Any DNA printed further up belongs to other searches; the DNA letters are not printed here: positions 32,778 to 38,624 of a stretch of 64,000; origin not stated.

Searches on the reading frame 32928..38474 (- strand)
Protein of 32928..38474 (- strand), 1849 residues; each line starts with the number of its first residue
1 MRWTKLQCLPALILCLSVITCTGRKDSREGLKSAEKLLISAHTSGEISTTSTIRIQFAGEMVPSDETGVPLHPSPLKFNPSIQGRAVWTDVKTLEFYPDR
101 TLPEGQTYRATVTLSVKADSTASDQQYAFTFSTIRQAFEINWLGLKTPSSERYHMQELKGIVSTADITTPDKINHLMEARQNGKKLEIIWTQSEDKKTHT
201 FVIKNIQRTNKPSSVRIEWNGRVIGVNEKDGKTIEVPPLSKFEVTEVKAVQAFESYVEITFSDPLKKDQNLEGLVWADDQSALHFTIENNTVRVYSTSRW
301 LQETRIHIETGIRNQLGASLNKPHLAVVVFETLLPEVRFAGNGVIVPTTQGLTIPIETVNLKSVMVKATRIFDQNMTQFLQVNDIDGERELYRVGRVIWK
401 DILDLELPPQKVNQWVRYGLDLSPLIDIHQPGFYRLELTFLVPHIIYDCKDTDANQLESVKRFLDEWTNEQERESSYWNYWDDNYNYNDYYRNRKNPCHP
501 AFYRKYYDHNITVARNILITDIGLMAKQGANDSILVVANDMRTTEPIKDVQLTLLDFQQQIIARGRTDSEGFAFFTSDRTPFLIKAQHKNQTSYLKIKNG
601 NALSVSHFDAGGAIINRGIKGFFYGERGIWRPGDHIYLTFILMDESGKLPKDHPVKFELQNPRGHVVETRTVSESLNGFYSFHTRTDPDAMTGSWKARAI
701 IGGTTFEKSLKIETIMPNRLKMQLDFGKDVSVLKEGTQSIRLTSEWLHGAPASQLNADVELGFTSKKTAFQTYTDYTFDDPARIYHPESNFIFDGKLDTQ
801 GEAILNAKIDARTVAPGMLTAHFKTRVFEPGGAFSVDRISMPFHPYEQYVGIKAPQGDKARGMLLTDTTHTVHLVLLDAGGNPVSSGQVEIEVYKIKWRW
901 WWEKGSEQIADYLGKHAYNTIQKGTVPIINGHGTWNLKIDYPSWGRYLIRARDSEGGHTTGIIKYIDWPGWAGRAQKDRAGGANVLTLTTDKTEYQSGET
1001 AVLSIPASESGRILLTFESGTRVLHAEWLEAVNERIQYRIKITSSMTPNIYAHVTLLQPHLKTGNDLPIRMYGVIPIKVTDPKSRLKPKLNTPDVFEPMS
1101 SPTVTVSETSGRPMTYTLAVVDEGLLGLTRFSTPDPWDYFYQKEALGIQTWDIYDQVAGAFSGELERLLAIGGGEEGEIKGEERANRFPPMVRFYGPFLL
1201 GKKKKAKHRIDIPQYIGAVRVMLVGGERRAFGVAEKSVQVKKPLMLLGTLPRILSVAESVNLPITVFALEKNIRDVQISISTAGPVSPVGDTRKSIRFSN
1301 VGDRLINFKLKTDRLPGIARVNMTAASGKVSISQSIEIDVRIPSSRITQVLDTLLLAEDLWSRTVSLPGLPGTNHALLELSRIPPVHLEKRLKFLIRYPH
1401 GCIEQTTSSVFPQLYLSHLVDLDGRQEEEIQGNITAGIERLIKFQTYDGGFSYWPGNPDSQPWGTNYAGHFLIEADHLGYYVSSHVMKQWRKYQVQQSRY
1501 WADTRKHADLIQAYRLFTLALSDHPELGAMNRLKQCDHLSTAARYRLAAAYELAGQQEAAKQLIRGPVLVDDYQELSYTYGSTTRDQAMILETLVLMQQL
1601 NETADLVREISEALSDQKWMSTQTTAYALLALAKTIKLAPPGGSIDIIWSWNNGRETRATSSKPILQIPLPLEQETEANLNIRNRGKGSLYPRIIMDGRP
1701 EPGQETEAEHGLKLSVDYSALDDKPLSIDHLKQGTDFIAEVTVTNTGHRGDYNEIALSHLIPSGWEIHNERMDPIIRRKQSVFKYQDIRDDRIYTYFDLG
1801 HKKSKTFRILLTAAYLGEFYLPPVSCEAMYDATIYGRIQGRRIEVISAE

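Call 87: search_protein_families(library=pfam, proteins=[window:32928-38474:-], max_evalue=0.0001)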
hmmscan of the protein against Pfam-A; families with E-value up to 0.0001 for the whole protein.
window:32928-38474:- (1849 aa): 10 families
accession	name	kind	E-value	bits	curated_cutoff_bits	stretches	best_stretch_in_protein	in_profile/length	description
PF17962.7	bMG6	-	1e-20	74.4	23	1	851-968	1-112/112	Bacterial macroglobulin domain 6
PF11974.14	bMG3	-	2.2e-19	69.8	34.9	1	519-612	1-100/103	Bacterial alpha-2-macroglobulin MG3 domain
PF07703.20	A2M_BRD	-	1.1e-18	68.4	22.7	1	986-1128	1-140/140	Alpha-2-macroglobulin bait region domain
PF01835.25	MG2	-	4.6e-18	65.8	32.8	1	620-709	1-93/96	MG2 domain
PF17973.7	bMG10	-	5.1e-14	53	26.2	1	1711-1831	1-129/131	Bacterial Alpha-2-macroglobulin MG10 domain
PF17972.7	bMG5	-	1.6e-12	48.4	26.5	1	719-833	2-115/127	Bacterial Alpha-2-macroglobulin MG5 domain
PF00207.28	A2M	-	8.3e-10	38.8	21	1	1194-1278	3-90/92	Alpha-2-macroglobulin family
PF07678.20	TED_complement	-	2.6e-08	33.8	22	1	1389-1489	16-118/312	A-macroglobulin TED domain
PF13205.12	Big_5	-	1.9e-07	32.2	23.6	1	42-133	14-105/105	Bacterial Ig-like domain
PF21142.3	A2M_bMG2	-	1e-05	25.9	25.5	0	339-396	2-59/119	Bacterial alpha-2 macroglobulin MG2 domain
